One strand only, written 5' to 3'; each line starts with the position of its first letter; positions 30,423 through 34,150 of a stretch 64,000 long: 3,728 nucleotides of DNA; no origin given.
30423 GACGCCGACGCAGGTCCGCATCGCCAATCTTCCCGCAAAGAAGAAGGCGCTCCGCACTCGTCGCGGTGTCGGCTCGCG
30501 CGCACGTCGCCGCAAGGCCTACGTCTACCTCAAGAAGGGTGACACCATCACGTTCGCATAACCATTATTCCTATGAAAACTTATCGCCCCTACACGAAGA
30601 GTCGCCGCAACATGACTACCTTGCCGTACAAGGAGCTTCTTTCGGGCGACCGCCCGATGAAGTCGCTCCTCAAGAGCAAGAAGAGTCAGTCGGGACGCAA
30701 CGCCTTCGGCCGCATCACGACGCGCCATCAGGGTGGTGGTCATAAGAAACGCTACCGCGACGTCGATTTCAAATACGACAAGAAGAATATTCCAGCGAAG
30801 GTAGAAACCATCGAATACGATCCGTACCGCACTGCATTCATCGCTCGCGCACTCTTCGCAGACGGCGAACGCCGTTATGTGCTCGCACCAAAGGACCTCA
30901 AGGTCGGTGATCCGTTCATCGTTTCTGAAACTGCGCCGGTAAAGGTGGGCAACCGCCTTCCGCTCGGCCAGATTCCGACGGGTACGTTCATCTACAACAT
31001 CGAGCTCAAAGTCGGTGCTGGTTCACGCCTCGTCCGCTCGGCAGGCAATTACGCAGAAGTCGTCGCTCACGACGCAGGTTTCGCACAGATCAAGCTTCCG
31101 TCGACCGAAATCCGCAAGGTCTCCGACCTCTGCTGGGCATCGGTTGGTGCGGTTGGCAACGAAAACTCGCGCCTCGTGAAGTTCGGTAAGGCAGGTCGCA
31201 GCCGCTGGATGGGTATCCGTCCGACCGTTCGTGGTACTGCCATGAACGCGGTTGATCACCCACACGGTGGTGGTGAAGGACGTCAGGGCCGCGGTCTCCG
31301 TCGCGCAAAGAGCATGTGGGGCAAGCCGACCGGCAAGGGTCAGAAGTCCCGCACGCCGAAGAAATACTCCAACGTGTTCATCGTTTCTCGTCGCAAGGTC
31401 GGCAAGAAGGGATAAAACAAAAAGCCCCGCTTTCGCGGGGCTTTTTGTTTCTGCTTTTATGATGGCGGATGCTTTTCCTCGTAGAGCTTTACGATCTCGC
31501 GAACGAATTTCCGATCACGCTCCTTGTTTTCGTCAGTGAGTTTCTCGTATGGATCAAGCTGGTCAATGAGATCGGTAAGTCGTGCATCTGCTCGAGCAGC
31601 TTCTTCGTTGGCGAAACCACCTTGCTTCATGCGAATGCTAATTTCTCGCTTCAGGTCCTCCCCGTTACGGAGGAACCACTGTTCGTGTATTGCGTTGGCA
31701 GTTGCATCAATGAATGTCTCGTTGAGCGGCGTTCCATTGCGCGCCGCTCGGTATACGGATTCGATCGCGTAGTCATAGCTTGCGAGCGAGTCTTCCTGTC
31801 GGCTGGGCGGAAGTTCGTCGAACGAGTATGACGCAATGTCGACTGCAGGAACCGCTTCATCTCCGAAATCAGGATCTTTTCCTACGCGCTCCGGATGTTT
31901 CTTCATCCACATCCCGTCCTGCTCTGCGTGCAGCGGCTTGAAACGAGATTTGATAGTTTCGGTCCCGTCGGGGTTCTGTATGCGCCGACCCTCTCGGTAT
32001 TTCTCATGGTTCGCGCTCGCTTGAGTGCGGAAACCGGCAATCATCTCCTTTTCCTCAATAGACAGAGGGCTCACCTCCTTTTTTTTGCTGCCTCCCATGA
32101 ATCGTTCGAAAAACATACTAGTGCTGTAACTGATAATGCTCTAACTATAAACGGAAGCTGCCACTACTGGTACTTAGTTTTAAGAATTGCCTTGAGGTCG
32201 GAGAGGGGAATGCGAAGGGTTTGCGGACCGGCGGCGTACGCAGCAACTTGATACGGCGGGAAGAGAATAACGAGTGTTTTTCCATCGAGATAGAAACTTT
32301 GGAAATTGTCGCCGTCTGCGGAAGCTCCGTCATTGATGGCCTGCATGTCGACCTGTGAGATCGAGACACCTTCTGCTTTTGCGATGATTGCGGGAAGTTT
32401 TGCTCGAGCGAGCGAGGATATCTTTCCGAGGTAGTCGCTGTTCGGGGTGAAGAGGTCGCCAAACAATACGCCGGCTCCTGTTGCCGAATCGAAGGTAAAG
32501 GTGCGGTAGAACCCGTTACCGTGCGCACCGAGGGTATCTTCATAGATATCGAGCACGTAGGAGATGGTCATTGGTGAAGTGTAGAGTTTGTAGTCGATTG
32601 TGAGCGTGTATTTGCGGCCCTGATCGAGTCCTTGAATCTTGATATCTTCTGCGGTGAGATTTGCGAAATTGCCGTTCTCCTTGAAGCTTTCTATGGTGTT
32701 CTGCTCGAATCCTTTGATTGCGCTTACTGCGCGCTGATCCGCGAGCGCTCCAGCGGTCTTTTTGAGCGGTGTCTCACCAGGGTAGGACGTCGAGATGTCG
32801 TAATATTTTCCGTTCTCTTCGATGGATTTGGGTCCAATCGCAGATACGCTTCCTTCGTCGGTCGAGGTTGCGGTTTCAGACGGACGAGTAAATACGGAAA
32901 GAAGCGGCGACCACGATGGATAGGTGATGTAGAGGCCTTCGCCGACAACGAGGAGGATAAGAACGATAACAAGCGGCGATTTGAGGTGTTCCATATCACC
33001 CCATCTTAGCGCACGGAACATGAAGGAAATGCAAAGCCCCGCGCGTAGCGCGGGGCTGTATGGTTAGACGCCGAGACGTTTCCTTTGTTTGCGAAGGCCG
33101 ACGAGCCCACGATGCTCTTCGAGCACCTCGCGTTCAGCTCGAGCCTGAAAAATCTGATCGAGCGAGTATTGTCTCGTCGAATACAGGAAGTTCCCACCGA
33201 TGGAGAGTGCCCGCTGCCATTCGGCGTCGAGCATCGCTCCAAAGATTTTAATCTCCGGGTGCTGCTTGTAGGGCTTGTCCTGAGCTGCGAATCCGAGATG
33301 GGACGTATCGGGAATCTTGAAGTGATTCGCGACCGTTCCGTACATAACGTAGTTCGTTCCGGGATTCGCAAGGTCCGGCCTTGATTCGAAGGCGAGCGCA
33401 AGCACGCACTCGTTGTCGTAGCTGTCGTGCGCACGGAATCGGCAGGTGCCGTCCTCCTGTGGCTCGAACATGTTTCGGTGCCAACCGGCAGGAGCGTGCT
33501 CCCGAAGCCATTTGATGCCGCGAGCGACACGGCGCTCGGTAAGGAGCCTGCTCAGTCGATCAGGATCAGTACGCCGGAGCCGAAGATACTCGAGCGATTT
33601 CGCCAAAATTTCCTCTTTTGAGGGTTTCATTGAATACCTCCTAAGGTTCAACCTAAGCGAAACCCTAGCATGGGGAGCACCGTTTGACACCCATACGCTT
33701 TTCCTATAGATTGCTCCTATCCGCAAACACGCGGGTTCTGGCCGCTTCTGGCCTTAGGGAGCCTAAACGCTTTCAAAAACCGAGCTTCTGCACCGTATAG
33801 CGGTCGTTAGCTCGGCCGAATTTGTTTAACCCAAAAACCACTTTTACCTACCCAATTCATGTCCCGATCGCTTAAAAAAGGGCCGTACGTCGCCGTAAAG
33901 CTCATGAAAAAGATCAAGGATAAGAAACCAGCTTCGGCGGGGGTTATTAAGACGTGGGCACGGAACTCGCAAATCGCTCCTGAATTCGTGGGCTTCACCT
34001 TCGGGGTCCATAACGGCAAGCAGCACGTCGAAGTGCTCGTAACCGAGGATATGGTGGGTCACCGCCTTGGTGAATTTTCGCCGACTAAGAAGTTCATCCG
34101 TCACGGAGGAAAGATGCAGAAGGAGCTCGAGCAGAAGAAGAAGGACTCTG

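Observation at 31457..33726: Opposite-strand three-gene insert between rplB and rpsS, including a DUF4163/DUF3298 (RsiV/PdaC-like) anchored protein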

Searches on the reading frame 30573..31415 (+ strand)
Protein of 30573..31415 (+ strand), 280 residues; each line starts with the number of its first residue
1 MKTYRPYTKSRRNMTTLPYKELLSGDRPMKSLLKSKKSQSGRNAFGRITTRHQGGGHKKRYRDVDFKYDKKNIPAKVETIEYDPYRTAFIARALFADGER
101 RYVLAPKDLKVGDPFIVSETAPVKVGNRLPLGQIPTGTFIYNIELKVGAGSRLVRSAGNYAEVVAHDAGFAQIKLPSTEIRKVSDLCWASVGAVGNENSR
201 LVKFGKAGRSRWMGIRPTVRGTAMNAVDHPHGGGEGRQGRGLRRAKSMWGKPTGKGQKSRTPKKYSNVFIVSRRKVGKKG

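Call 10: find_related_loci(query=window:30573-31415:+, collection=genome_contigs, flank=6000)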
Query window:30573-31415:+ (280 aa) in genome_contigs; peptide patterns used: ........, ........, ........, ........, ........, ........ (x = any residue, [..] = any of these).
600 stretches matched a pattern (row limit reached: there are more); 453 encode a relative of the query (tblastn E <= 1e-3); the best 80 are kept; 80 distinct loci.
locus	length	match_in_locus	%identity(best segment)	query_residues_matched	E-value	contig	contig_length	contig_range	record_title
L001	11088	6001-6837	89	1-279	3e-160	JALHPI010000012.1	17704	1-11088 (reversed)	MAG: Candidatus Paceibacterota bacterium isolate bin.228 c_000000012744, whole genome shotgun sequence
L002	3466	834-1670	88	1-279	6e-166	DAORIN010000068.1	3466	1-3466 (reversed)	MAG TPA_asm: Candidatus Paceibacterota bacterium isolate AMR_MDS_5576 NODE_6272_length_3466_cov_5.090882, whole genome s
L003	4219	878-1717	88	1-280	3e-163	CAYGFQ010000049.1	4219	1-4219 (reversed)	MAG TPA_asm: uncultured Candidatus Saccharibacteria bacterium isolate ERP113451_co1_89 genome assembly, contig: NODE_311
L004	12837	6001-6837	88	1-279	9e-159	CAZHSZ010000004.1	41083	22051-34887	MAG TPA_asm: uncultured Candidatus Saccharibacteria bacterium isolate SRP133034_co1_80 genome assembly, contig: NODE_781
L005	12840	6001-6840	87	1-280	2e-158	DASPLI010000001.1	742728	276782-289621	MAG TPA_asm: Candidatus Paceibacterota bacterium isolate SMAG_U12059 k141_213345, whole genome shotgun sequence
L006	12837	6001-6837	85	1-279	2e-156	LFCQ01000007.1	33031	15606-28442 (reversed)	MAG: Parcubacteria bacterium C7867-007 C7867_00782, whole genome shotgun sequence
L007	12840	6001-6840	85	1-280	3e-156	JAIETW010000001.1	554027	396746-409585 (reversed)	MAG: Patescibacteria group bacterium isolate time.spades.CONCOCT.2.5kb_081 c_000000000001, whole genome shotgun sequence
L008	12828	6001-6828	86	1-276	4e-154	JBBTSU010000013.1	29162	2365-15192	MAG: Patescibacteria group bacterium isolate H41-bin080 H41_bin080_000000000013, whole genome shotgun sequence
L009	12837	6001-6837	84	1-279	5e-154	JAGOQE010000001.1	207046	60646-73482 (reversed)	MAG: Candidatus Paceibacterota bacterium isolate Gw_Eff_bin_129 Gw_Eff_44_length_207046_cov_8.736153, whole genome shotg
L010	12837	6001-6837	83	1-279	1e-153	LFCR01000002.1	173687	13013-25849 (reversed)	MAG: Parcubacteria bacterium C7867-008 C7867_00052, whole genome shotgun sequence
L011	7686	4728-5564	85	1-279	7e-153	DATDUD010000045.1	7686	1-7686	MAG TPA_asm: Candidatus Paceibacterota bacterium isolate SMAG_U8048 k141_1299850, whole genome shotgun sequence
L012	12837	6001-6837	83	1-279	4e-152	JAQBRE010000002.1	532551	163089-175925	MAG: Parcubacteria group bacterium isolate RYN_391 scaffold_1968775, whole genome shotgun sequence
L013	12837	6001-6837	84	1-279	2e-151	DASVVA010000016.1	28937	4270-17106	MAG TPA_asm: Candidatus Paceibacterota bacterium isolate SMAG_U3331 k141_289872, whole genome shotgun sequence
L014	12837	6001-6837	84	1-279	2e-149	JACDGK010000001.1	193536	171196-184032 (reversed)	MAG: Patescibacteria group bacterium isolate MGR_bin410 SD2908_NODE_14_length_193536_cov_3.760611, whole genome shotgun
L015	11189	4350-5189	81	1-280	7e-149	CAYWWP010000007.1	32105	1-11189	MAG TPA_asm: uncultured Candidatus Saccharibacteria bacterium isolate SRP135725_co1_119 genome assembly, contig: NODE_15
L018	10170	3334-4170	81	1-279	2e-147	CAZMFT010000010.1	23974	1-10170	MAG TPA_asm: uncultured Candidatus Saccharibacteria bacterium isolate SRP278252_co2_7 genome assembly, contig: NODE_4205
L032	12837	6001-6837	80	1-279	1e-142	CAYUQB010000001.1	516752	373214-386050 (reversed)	MAG TPA_asm: uncultured Candidatus Saccharibacteria bacterium isolate binchicken_co110_140 genome assembly, contig: NODE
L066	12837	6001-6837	81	1-279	1e-144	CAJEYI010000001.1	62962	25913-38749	uncultured bacterium isolate SB-2103-1078-G15 genome assembly, contig: sag_spades_SB-2103-1078-G15_0000001, whole genome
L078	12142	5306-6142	71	1-279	2e-121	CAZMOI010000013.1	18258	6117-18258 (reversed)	MAG TPA_asm: uncultured Candidatus Saccharibacteria bacterium isolate binchicken_co266_262 genome assembly, contig: NODE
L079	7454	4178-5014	71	1-279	2e-121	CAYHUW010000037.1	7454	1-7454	MAG TPA_asm: uncultured Candidatus Saccharibacteria bacterium isolate ERP119705_co17_1001 genome assembly, contig: NODE_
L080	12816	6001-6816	70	1-272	2e-120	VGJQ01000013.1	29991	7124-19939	MAG: Candidatus Kaiserbacteria bacterium isolate M_DeepCast_65m_m1_095 M_DeepCast_65m_m1_095_Ga0194120_10002718, whole g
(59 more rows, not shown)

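Call 51: search_protein_families(library=pfam, proteins=[L018:4264-5106:+, L009:7720-8259:-, L066:7386-7868:+, L080:8174-9466:+, L078:6535-7284:-, L004:7172-8020:-, L004:8113-8991:+, L032:6879-7322:-], max_evalue=0.01)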
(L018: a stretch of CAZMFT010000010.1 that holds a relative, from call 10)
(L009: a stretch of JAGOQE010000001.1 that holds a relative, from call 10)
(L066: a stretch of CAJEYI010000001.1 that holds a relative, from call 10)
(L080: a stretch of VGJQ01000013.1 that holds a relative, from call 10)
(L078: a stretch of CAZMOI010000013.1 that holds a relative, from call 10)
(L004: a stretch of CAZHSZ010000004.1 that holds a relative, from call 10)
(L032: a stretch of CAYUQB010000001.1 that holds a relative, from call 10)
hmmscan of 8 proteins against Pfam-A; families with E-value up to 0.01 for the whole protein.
L018:4264-5106:+ (280 aa): 2 families
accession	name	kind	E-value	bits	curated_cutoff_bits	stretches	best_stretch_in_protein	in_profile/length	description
PF03171.26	2OG-FeII_Oxy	-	9.4e-05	23.1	23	1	159-231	19-91/101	2OG-Fe(II) oxygenase superfamily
PF14226.12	DIOX_N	-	0.00041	21.4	27.3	1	17-81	32-97/117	non-haem dioxygenase in morphine synthesis N-terminal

L009:7720-8259:- (179 aa): 0 families

L066:7386-7868:+ (160 aa): 19 families
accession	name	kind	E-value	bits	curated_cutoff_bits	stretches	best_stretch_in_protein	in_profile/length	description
PF07889.17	DUF1664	-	5.2e-06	27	34.6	1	34-117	39-122/124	Protein of unknown function (DUF1664)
PF16526.10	CLZ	-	5.3e-06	27.2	26.7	1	83-145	11-70/71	C-terminal leucine zipper domain of cyclic nucleotide-gated channels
PF04513.17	Baculo_PEP_C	-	0.00021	21.8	38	1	50-127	41-116/140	Baculovirus polyhedron envelope protein, PEP, C terminus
PF23991.1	DUF7310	-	0.00031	21.6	40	0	46-88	29-71/83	Coiled-coil region of unknown function (DUF7310)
PF02601.20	Exonuc_VII_L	-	0.00039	20.4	35.9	1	34-144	149-263/315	Exonuclease VII, large subunit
PF00261.25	Tropomyosin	-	0.00055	19.9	38.6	1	50-122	170-242/242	Tropomyosin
PF18982.5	JetA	-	0.00055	19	26.2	1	32-127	208-305/434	Wadjet protein JetA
PF10779.14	XhlA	-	0.0014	19.2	34.7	0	80-124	2-46/67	Haemolysin XhlA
PF13874.11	Nup54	-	0.0015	19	30.5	1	47-142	29-125/140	Nucleoporin complex subunit 54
PF19111.5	DUF5798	-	0.0018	18.9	27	0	76-144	16-83/89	Family of unknown function (DUF5798)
PF04108.17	ATG17_like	-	0.0027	17.7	43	1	10-143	136-258/355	Autophagy protein ATG17-like domain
PF09762.14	CCDC93_CC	-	0.0032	17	30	1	11-135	67-189/429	CCDC93 coiled-coil domain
PF10498.14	IFT57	-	0.0034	16.9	40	1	19-137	226-345/360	Intra-flagellar transport protein 57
PF13166.12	AAA_13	-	0.0037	16.4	36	1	14-153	324-459/713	AAA domain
PF14712.11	Snapin_Pallidin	-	0.0045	17.9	29.6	0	91-147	15-68/89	Snapin/Pallidin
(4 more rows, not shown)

L080:8174-9466:+ (430 aa): 1 family
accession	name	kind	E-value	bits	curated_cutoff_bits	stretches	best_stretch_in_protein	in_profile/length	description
PF08843.17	AbiEii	-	8.6e-23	81.9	22.5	1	47-247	8-206/238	Nucleotidyl transferase AbiEii toxin, Type IV TA system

L078:6535-7284:- (249 aa): 1 family
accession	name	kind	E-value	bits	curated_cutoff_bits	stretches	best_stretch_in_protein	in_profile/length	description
PF01797.21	Y1_Tnp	-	2.3e-10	41.1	23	1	92-178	30-121/121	Transposase IS200 like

L004:7172-8020:- (282 aa): 1 family
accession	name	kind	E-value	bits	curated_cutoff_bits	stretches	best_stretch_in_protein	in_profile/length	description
PF00293.34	NUDIX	-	1.3e-15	58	21.1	1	150-276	16-132/134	NUDIX domain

L004:8113-8991:+ (292 aa): 0 families

L032:6879-7322:- (147 aa): 3 families
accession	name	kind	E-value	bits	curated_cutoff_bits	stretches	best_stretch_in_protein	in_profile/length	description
PF01230.28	HIT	-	1.3e-19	71.1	21.5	1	14-105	6-97/98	HIT domain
PF11969.13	DcpS_C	-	6.4e-07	30.3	24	1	4-101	2-100/114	Scavenger mRNA decapping enzyme C-term binding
PF04677.20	CwfJ_C_1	-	3.2e-05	24.2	21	1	2-102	12-108/122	Protein similar to CwfJ C-terminus 1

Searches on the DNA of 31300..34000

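Call 23: search_rna_families(source=window, start=31300, end=34000, threshold=evalue, max_evalue=1)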
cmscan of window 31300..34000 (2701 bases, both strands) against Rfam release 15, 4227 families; matches with E-value up to 1: 16.
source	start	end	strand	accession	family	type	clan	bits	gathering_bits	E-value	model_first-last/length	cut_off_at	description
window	31390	31479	+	RF01770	rimP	Cis-reg; leader;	-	32.6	47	0.0088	1-102/102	no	Gammaprotebacteria rimP leader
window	31361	31450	+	RF01859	Phe_leader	Cis-reg; leader;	-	29.9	55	0.027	1-125/125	no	Phenylalanine leader peptide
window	31358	31473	-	RF01770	rimP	Cis-reg; leader;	-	28.7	47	0.062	1-102/102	no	Gammaprotebacteria rimP leader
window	31414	31447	+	RF02621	BSnc120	Gene; sRNA;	-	28.2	114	0.00095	37-70/88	no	Brucella sRNA 120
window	31383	31450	+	RF02495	ohsC_RNA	Gene; antitoxin;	-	27.2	50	0.27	1-77/77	no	Oppression of Hydrophobic ORF by sRNA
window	31345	31449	+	RF00506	Thr_leader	Cis-reg; leader;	-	27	55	0.03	1-118/118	no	Threonine operon leader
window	31414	31475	-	RF02231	sX12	Gene; sRNA;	-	26.2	106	0.076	1-78/78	no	Xanthomonas sRNA sX12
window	31421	31444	+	RF00195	RsmY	Gene; sRNA;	CL00106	25.1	57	0.002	98-121/121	no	RsmY RNA family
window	31400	31448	+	RF00512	Leu_leader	Cis-reg; leader;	-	24.6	50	0.037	1-148/148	no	Leucine operon leader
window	31416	31487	-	RF00506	Thr_leader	Cis-reg; leader;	-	23.7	55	0.17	1-118/118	no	Threonine operon leader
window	31415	31464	-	RF01859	Phe_leader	Cis-reg; leader;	-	23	55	0.87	1-125/125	no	Phenylalanine leader peptide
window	31395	31453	+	RF02063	STnc350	Gene; sRNA;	-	22.9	60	0.35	1-68/68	no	Salmonella enterica sRNA STnc350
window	31417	31461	-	RF00512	Leu_leader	Cis-reg; leader;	-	21.7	50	0.21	1-148/148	no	Leucine operon leader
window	31354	31446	+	RF01400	istR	Gene; antitoxin;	-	21.5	45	0.24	1-130/130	no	istR Hfq binding RNA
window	31421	31444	-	RF00195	RsmY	Gene; sRNA;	CL00106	18.3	57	0.16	98-121/121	no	RsmY RNA family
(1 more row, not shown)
